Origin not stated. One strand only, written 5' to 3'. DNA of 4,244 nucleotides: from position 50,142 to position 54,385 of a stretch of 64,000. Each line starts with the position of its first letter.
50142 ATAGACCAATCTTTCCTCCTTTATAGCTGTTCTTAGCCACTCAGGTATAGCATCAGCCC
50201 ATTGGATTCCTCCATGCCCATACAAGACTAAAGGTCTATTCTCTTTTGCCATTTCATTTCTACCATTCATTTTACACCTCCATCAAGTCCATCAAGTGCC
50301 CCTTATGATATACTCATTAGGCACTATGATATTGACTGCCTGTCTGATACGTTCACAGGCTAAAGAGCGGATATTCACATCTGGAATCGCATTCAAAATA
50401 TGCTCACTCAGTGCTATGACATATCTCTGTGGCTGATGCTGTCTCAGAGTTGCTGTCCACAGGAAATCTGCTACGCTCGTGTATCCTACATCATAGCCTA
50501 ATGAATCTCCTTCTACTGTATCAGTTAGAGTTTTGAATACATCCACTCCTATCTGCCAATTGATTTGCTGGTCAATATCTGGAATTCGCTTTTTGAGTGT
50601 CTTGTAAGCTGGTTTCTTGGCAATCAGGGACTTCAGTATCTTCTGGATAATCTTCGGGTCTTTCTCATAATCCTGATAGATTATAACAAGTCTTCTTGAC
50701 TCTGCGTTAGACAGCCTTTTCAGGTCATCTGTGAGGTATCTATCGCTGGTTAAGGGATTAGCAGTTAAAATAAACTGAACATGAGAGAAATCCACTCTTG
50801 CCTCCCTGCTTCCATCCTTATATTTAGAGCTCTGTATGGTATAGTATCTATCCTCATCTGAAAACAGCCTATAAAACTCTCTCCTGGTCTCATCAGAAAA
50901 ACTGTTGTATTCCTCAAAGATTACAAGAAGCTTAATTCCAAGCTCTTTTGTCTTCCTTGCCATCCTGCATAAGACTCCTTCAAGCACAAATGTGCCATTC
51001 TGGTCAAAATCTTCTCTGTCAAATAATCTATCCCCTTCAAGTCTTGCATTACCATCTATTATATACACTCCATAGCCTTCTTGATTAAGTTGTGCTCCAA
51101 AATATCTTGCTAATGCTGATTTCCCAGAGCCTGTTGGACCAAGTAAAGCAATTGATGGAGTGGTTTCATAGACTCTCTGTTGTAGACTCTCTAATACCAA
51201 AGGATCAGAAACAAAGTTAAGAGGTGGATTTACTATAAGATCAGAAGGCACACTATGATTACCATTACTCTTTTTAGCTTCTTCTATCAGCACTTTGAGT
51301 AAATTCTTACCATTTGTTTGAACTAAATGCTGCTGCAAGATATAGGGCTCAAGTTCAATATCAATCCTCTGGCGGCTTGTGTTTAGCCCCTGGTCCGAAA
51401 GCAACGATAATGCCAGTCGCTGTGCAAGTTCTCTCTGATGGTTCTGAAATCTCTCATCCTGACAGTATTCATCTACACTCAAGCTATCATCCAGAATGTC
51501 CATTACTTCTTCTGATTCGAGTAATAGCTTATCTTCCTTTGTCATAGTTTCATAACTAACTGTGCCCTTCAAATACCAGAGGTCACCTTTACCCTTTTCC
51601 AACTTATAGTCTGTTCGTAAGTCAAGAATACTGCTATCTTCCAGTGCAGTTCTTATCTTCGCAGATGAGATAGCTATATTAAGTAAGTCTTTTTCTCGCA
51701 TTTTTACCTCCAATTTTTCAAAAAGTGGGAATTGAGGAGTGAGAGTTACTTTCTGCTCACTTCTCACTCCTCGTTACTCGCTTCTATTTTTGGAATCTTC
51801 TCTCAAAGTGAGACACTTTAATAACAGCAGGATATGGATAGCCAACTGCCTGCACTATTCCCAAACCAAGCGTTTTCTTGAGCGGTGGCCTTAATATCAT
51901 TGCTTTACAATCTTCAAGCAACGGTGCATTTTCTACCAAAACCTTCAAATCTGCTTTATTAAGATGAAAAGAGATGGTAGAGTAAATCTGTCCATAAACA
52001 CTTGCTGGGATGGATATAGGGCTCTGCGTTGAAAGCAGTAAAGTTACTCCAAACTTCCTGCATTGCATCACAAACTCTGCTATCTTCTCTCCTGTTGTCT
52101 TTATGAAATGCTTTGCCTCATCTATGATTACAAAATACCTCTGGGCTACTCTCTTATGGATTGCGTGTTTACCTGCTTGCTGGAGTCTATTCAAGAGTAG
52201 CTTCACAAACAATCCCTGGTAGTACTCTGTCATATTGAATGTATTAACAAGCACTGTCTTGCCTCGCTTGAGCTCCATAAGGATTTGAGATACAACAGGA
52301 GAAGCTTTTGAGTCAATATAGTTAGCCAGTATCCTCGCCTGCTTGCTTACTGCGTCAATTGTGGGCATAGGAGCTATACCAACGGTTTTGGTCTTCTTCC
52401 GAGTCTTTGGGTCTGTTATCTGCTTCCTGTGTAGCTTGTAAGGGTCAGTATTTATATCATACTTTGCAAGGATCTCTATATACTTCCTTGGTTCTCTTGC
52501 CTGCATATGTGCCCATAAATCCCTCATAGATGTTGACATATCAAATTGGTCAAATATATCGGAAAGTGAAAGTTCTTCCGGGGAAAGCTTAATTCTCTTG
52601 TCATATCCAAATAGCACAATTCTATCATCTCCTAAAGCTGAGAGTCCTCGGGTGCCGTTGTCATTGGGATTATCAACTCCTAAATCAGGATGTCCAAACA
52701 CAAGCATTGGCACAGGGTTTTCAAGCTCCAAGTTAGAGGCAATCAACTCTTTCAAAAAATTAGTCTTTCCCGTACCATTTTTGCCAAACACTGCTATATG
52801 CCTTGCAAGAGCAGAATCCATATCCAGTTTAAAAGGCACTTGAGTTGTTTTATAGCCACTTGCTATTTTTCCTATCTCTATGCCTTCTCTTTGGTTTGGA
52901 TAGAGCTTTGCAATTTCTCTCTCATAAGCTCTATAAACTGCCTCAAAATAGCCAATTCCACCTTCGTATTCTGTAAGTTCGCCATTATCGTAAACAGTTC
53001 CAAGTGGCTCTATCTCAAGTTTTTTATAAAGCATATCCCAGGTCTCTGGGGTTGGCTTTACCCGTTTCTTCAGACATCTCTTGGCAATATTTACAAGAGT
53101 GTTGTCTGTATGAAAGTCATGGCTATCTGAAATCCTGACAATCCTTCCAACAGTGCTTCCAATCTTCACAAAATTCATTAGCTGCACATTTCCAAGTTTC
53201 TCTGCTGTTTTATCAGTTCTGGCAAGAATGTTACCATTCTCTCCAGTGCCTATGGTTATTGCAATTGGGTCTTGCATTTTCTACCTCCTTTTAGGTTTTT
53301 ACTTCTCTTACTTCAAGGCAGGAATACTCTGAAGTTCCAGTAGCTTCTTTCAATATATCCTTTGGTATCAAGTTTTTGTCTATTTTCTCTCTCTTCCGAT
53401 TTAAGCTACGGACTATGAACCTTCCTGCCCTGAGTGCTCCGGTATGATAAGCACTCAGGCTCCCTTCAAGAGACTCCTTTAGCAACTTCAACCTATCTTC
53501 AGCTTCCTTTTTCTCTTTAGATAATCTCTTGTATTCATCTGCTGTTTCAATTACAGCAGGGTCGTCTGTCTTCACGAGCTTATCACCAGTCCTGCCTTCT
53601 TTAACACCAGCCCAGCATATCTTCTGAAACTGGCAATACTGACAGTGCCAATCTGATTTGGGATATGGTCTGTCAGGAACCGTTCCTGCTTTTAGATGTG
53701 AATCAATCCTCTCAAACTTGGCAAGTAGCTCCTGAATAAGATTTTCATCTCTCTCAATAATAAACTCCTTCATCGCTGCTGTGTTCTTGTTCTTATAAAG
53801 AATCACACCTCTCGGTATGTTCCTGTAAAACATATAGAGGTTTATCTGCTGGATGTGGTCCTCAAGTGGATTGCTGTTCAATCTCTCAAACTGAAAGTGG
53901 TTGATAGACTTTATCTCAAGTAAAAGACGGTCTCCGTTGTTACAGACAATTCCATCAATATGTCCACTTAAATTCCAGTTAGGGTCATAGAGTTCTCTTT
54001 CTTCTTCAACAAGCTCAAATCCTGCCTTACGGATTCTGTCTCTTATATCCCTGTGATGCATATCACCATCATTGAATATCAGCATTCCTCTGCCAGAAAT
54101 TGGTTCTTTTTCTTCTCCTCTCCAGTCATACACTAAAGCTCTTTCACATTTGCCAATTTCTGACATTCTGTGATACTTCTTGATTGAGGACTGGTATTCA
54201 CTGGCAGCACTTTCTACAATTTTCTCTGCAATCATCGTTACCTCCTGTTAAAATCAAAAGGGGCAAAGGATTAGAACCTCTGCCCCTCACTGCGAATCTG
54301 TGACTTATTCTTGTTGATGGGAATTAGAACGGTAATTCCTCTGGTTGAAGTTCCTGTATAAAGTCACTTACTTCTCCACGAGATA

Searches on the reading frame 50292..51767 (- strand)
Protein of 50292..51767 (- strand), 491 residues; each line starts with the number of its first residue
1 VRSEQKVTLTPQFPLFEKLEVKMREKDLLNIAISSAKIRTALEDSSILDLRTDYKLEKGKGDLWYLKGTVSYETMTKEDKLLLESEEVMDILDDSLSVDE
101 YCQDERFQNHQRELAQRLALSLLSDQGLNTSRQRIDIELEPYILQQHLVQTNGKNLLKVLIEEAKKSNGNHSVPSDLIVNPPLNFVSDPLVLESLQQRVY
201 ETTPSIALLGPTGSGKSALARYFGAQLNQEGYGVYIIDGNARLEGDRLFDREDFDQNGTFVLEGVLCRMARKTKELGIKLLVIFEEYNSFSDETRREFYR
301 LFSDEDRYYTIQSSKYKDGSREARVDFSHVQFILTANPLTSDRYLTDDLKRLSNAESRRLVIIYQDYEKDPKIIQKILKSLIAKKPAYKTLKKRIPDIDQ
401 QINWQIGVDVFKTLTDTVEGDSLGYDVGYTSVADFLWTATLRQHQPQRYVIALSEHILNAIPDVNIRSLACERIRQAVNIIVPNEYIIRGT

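Call 35: search_protein_families(library=pfam, proteins=[window:50292-51767:-], max_evalue=0.001)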
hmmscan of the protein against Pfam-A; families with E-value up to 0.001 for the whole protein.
window:50292-51767:- (491 aa): 4 families
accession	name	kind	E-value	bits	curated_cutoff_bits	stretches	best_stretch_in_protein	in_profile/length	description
PF07728.20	AAA_5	-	6e-09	36.5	22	1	207-351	3-137/139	AAA domain (dynein-related subfamily)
PF00005.33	ABC_tran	-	3.9e-05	24.7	25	1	206-363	14-120/137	ABC transporter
PF13191.12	AAA_16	-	0.00014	22.8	32.6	1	195-241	15-60/167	AAA ATPase domain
PF13401.12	AAA_22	-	0.00063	20.5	27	0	202-241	4-43/130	AAA domain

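Call 56: search_protein_families(library=padloc, proteins=[window:50292-51767:-], max_evalue=0.00001)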
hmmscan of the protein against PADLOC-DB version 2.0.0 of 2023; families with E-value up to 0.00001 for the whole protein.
window:50292-51767:- (491 aa): 0 families

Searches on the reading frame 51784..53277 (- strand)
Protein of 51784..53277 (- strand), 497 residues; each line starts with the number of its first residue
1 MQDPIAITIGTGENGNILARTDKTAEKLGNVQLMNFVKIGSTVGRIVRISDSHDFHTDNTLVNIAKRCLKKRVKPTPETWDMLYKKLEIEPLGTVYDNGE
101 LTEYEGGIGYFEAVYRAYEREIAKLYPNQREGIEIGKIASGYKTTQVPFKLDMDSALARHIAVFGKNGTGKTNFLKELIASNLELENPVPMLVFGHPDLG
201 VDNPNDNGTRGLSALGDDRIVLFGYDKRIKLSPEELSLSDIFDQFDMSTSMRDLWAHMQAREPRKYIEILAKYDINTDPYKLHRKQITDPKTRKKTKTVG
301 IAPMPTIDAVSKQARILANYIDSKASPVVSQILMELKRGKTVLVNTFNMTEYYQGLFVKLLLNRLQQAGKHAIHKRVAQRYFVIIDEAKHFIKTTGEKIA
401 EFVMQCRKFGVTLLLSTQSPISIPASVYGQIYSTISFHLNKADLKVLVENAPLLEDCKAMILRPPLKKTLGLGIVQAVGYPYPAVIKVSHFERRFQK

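Call 35: search_protein_families(library=pfam, proteins=[window:51784-53277:-], max_evalue=0.001)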
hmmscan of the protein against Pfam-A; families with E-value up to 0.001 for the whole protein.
window:51784-53277:- (497 aa): 4 families
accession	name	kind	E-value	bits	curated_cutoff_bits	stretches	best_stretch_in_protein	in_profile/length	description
PF01935.23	DUF87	-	5.4e-14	53.3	23.2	1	133-364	1-219/220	Helicase HerA, central domain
PF13401.12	AAA_22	-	1.3e-05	26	27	0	158-217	5-33/130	AAA domain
PF01580.24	FtsK_SpoIIIE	-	0.00013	22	24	1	136-188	18-69/221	FtsK/SpoIIIE family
PF10412.15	TrwB_AAD_bind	-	0.00018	21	20.5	0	157-180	14-37/387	Type IV secretion-system coupling protein DNA-binding domain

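Call 56: search_protein_families(library=padloc, proteins=[window:51784-53277:-], max_evalue=0.00001)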
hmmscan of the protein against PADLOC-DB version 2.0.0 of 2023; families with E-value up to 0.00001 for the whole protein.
window:51784-53277:- (497 aa): 11 families
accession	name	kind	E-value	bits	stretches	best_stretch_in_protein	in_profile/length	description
PDLC04140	mad8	-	2.2e-20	71.4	1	134-445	5-260/314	mads_8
PDLC02185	HerA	-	4.7e-11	40.1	0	130-179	139-185/585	-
PDLC04103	HerA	-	7e-11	39.2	1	379-489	440-557/579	-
PDLC04097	HerA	-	1.5e-10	38.4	0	131-183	137-185/618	-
PDLC04100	HerA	-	9.9e-10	35.7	0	405-446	474-516/580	-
PDLC04105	HerA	-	8.1e-09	32.6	0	104-188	105-196/576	-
PDLC02188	HerA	-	1.8e-08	31.7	0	394-449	450-505/578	-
PDLC02684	DndH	-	4.4e-08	29.1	0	363-419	1580-1637/1715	DndH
PDLC01055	HerA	-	7.8e-08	29.6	0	116-189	117-188/532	Type III coevolved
PDLC02685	DndH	-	1.6e-06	24.1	0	354-419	1530-1600/1678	DndH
PDLC04098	HerA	-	7.8e-06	22.7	0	388-434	551-594/686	-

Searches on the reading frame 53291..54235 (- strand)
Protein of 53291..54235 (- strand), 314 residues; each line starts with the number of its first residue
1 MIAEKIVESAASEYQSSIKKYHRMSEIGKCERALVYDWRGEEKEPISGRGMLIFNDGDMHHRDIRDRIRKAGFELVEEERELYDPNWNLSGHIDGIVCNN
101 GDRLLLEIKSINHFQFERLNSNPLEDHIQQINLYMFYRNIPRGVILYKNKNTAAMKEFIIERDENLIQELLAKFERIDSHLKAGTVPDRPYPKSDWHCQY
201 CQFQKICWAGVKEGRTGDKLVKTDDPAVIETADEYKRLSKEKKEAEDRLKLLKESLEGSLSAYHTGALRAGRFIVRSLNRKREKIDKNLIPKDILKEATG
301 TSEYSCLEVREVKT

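Call 35: search_protein_families(library=pfam, proteins=[window:53291-54235:-], max_evalue=0.001)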
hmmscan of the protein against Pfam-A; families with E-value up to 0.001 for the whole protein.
window:53291-54235:- (314 aa): 1 family
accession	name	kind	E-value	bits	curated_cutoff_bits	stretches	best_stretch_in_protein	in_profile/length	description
PF12705.13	PDDEXK_1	-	5.4e-07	30.2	22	1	69-207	106-246/247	PD-(D/E)XK nuclease superfamily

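Call 56: search_protein_families(library=padloc, proteins=[window:53291-54235:-], max_evalue=0.00001)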
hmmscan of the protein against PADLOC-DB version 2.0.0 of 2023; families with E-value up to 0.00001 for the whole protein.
window:53291-54235:- (314 aa): 5 families
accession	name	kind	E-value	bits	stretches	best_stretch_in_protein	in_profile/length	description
PDLC01447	Cas4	-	2.4e-12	45.6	1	64-209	40-159/161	"CAS-I,CAS-II,CAS-III,CAS-IV,CAS-V,CAS-VI; acquisition_associated"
PDLC01250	Cas4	-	1.3e-11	43.1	1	30-208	12-168/168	"CAS-I,CAS-II,CAS-III,CAS-IV,CAS-V,CAS-VI; acquisition_associated"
PDLC00943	Cas4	-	4e-11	41.2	1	30-208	12-179/180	CRISPR-associated protein Cas4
PDLC00944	Cas4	-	6e-09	34.3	1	55-208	33-177/177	Cas4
PDLC01132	PD_DExK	-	7.9e-08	30.1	1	84-207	97-229/231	PDDEXK_1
